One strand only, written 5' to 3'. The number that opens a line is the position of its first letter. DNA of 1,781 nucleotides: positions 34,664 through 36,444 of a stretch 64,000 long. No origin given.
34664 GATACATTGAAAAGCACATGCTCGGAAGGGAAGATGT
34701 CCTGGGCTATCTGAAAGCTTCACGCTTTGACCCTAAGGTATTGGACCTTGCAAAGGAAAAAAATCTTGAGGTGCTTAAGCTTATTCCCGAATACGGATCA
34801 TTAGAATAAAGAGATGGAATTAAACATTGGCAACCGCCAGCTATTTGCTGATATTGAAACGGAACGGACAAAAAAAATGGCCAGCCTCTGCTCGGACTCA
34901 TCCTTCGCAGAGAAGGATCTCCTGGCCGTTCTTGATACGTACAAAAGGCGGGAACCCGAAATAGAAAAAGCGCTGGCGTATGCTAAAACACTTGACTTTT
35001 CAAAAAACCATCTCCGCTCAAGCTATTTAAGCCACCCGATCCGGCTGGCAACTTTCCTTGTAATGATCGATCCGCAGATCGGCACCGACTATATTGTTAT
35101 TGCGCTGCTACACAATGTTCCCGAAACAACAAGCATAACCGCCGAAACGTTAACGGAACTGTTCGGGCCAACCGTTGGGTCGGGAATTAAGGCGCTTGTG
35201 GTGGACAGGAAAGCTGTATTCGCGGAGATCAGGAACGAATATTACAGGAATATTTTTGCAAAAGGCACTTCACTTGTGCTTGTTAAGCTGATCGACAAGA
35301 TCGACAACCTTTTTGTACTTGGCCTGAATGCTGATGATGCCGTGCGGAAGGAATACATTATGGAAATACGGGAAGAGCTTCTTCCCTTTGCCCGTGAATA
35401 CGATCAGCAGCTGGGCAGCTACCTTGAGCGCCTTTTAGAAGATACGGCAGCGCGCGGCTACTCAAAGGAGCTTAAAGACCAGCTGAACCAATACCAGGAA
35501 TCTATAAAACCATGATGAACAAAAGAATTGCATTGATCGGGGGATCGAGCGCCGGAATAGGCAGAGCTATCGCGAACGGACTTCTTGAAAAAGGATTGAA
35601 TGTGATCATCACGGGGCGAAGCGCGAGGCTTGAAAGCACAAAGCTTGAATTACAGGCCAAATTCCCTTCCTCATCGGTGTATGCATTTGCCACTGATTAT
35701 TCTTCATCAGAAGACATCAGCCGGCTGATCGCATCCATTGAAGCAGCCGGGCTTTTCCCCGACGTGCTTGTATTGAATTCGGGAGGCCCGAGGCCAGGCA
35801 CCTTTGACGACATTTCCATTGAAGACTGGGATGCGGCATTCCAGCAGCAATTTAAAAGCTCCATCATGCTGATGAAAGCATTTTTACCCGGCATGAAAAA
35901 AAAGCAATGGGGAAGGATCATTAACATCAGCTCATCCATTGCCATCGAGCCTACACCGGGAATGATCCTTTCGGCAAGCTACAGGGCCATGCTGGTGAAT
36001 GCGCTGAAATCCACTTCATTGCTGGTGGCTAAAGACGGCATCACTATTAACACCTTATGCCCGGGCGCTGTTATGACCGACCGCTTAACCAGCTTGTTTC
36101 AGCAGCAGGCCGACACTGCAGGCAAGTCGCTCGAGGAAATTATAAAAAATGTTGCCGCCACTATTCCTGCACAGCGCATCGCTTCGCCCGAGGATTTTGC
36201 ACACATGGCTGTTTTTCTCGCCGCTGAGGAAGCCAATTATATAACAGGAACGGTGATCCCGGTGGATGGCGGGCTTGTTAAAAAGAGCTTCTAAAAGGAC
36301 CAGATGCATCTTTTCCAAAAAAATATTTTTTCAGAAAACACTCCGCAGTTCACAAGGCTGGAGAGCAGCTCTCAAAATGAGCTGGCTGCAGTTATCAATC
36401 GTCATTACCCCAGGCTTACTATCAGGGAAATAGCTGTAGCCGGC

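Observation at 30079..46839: Expanded pseudaminic-acid-type nonulosonate cluster carrying an unusually large, non-canonical tailoring set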

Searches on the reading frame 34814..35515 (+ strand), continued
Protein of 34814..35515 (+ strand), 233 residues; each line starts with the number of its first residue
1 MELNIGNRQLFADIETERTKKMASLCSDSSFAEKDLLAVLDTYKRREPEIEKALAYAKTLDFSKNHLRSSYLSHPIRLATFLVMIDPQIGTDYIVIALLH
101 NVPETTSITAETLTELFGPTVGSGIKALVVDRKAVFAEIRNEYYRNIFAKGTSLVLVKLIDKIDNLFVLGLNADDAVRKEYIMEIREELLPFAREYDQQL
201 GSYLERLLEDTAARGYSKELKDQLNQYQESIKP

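Call 36: search_protein_families(library=ncbifam, proteins=[L006:665-1534:+, L006:1531-2715:+, L006:4171-5358:+, L006:5337-7244:+, L006:9289-10026:+, L006:11620-12549:+, L006:12640-14478:+, L006:17821-18942:+], max_evalue=0.00001)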
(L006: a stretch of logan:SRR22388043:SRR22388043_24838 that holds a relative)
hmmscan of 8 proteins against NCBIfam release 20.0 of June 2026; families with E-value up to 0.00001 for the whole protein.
L006:665-1534:+ (289 aa): 0 families

L006:1531-2715:+ (394 aa): 7 families
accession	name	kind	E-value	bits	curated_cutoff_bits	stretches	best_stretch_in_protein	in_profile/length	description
TIGR03588.1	PseC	equivalog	8.1e-150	498.9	423.5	1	9-389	1-380/380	UDP-4-amino-4,6-dideoxy-N-acetyl-beta-L-altrosamine transaminase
NF008658.2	PRK11658.1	equivalog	2e-76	257.1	631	1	7-390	2-378/379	UDP-4-amino-4-deoxy-L-arabinose aminotransferase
TIGR04181.1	NHT_00031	hypoth_equivalog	1.2e-71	241.5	420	1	17-368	8-357/359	LegC family aminotransferase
NF008687.0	PRK11706.1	equivalog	5.9e-59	199.7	375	1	10-388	2-373/375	dTDP-4-amino-4,6-dideoxygalactose transaminase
NF011936.0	PRK15407.1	equivalog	2.1e-47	161.8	423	2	5-225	32-251/440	lipopolysaccharide biosynthesis protein RfbH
TIGR02379.1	ECA_wecE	subfamily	7.8e-46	156.5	434.85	1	9-388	1-374/376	dTDP-4-amino-4,6-dideoxy-D-glucose transaminase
TIGR04427.1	PLP_DesI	equivalog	8.9e-44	150.1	650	1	25-382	38-376/390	dTDP-4-dehydro-6-deoxyglucose aminotransferase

L006:4171-5358:+ (395 aa): 1 family
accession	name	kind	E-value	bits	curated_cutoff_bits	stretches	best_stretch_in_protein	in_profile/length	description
TIGR03573.1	WbuX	subfamily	3.5e-96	322.6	203.2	1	7-355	1-343/344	N-acetyl sugar amidotransferase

L006:5337-7244:+ (635 aa): 0 families

L006:9289-10026:+ (245 aa): 6 families
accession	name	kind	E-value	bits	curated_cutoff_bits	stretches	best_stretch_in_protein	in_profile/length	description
TIGR03584.1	PseF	equivalog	2e-48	165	205.7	1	10-235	1-221/222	pseudaminic acid cytidylyltransferase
NF009905.0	PRK13368.1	subfamily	6.7e-15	55.1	255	1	7-77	1-71/243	3-deoxy-manno-octulosonate cytidylyltransferase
NF003952.0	PRK05450.1-5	subfamily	8.3e-15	54.6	193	1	7-74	1-68/250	3-deoxy-manno-octulosonate cytidylyltransferase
NF003950.0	PRK05450.1-3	subfamily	8e-13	48.3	234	1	7-73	1-67/248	3-deoxy-manno-octulosonate cytidylyltransferase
NF003948.0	PRK05450.1-1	equivalog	6.5e-11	41.9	281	1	6-79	3-75/248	3-deoxy-manno-octulosonate cytidylyltransferase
TIGR00466.1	kdsB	equivalog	8.4e-11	41.7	155.2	1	7-76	1-69/241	3-deoxy-manno-octulosonate cytidylyltransferase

L006:11620-12549:+ (309 aa): 2 families
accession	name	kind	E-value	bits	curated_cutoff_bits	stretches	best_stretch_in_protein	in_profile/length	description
TIGR00938.1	thrB_alt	equivalog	2.1e-06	27.3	255.9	0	9-199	31-212/307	homoserine kinase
NF003558.0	PRK05231.1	equivalog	2.3e-06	26.8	271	0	163-200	175-213/322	homoserine kinase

L006:12640-14478:+ (612 aa): 1 family
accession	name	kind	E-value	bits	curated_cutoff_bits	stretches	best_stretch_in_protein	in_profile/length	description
NF047510.1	LIC_10190_fam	subfamily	2e-10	40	100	1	186-431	169-423/424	LIC_10190 family membrane protein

L006:17821-18942:+ (373 aa): 2 families
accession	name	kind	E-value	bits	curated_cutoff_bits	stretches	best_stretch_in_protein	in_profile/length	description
TIGR00236.1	wecB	equivalog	7.8e-110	367.5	210.15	1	11-369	3-364/366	non-hydrolyzing UDP-N-acetylglucosamine 2-epimerase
TIGR03568.1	NeuC_NnaA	equivalog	2.9e-14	52.8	235.9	1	11-366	3-364/365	UDP-N-acetylglucosamine 2-epimerase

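Call 55: search_protein_families(library=ncbifam, proteins=[L007:14991-16025:+, L007:6945-7964:+, L007:7967-9118:+], max_evalue=1e-20)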
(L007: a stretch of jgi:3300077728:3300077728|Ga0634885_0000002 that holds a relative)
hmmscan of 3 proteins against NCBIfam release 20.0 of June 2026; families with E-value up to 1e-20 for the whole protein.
L007:14991-16025:+ (344 aa): 2 families
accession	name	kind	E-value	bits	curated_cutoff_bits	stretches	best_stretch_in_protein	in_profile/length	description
TIGR03569.1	NeuB_NnaB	equivalog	3.9e-104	348.3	399.65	1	18-339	1-329/329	N-acetylneuraminate synthase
TIGR03586.1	PseI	equivalog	2.4e-83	280.1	340.25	1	18-338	2-326/327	pseudaminic acid synthase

L007:6945-7964:+ (339 aa): 2 families
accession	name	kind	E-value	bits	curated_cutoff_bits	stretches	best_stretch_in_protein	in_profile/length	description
TIGR03589.1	PseB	equivalog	1.8e-158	526.7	407.75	1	4-327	2-323/324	UDP-N-acetylglucosamine 4,6-dehydratase (inverting)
TIGR04130.1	FnlA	equivalog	2e-71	240.6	730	1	5-319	3-316/337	UDP-N-acetylglucosamine 4,6-dehydratase/5-epimerase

L007:7967-9118:+ (383 aa): 7 families
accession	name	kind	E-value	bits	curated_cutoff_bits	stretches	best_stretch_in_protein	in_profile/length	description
TIGR03588.1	PseC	equivalog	7e-145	482.7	423.5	1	4-379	2-378/380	UDP-4-amino-4,6-dideoxy-N-acetyl-beta-L-altrosamine transaminase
NF008658.2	PRK11658.1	equivalog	1.1e-72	244.7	631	1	4-382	5-378/379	UDP-4-amino-4-deoxy-L-arabinose aminotransferase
TIGR04181.1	NHT_00031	hypoth_equivalog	3.9e-67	226.6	420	1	10-360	7-357/359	LegC family aminotransferase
NF008687.0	PRK11706.1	equivalog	1.3e-60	205.1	375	1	4-381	2-374/375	dTDP-4-amino-4,6-dideoxygalactose transaminase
TIGR02379.1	ECA_wecE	subfamily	4.3e-48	164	434.85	1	4-381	2-375/376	dTDP-4-amino-4,6-dideoxy-D-glucose transaminase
NF011936.0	PRK15407.1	equivalog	4.9e-42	144.1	423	1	3-217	36-248/440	lipopolysaccharide biosynthesis protein RfbH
TIGR04427.1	PLP_DesI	equivalog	1.1e-38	133.4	650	1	22-371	41-373/390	dTDP-4-dehydro-6-deoxyglucose aminotransferase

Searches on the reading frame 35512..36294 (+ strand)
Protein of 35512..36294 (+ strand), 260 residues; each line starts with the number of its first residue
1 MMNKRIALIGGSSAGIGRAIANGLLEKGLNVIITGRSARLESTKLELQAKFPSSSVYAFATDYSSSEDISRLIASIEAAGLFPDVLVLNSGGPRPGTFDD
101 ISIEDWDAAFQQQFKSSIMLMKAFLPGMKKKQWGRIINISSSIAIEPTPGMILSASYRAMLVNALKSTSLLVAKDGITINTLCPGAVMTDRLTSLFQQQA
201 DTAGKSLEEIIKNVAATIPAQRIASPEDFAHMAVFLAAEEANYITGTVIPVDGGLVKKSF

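Call 3: search_protein_families(library=pfam, proteins=[window:35512-36294:+], max_evalue=0.01)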
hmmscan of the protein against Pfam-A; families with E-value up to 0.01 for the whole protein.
window:35512-36294:+ (260 aa): 5 families
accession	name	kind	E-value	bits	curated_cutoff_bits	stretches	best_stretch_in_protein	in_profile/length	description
PF13561.12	adh_short_C2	-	9.7e-42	143.6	27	1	14-255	6-235/236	Enoyl-(Acyl carrier protein) reductase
PF00106.31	adh_short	-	3e-36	125.2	26.6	1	6-199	2-194/195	short chain dehydrogenase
PF23441.1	SDR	-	4.5e-07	30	27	1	3-255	7-255/258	SDR-like rossmann domain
PF08659.16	KR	-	4.6e-07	30.4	22.6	1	8-142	4-137/180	KR domain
PF08643.16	DUF1776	-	0.008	16.1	25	0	10-144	10-155/294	Fungal family of unknown function (DUF1776)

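Call 5: search_protein_families(library=ncbifam, proteins=[window:35512-36294:+], max_evalue=0.001)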
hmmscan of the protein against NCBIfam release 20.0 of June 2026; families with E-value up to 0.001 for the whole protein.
window:35512-36294:+ (260 aa): 218 families (the best 25 are shown)
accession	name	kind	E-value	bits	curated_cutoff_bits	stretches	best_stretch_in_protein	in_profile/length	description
NF006212.0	PRK08339.1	equivalog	4.7e-53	180.5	339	1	4-257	8-260/263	short chain dehydrogenase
NF009466.0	PRK12826.1-2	subfamily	1.4e-47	162.3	222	1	3-256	2-245/248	3-oxoacyl-ACP reductase FabG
TIGR01963.1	PHB_DH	subfamily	4e-43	147.5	307.05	1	4-256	1-253/255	3-hydroxybutyrate dehydrogenase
NF005559.1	PRK07231.1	subfamily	1.1e-42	146.3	215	1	3-256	3-248/249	glucose 1-dehydrogenase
NF005468.0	PRK07062.1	equivalog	4.1e-42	144.5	266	1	2-257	6-263/265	SDR family oxidoreductase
TIGR01830.1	3oxo_ACP_reduc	equivalog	1.3e-41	142.9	297.75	1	7-256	1-239/239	3-oxoacyl-[acyl-carrier-protein] reductase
NF009093.0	PRK12429.1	subfamily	5.3e-41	140.6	258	1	1-256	2-257/259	3-hydroxybutyrate dehydrogenase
TIGR01829.1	AcAcCoA_reduct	subfamily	1e-40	139.9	302.1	1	5-255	1-240/242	acetoacetyl-CoA reductase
NF004791.0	PRK06138.1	equivalog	4e-40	137.7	312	1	2-256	3-250/252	SDR family oxidoreductase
NF047420.2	EF_P_mod_YmfI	equivalog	1.4e-39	136.2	238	1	7-255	2-235/236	elongation factor P 5-aminopentanone reductase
NF009468.0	PRK12826.1-4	equivalog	3.3e-39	135.1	318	1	2-255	5-247/256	SDR family oxidoreductase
NF052558.1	MBtsdlDhBudC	equivalog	1.4e-38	132.9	270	1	3-256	2-242/250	meso-2,3-butanediol dehydrogenase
NF004779.0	PRK06125.1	subfamily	2.3e-38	132.2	261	1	3-257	6-255/259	short-chain dehydrogenase/reductase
NF009464.0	PRK12824.1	subfamily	3.1e-38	131.8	269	1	4-255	2-242/245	3-oxoacyl-ACP reductase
NF006693.0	PRK09242.1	equivalog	3.1e-38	131.4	328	1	2-260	8-258/258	SDR family oxidoreductase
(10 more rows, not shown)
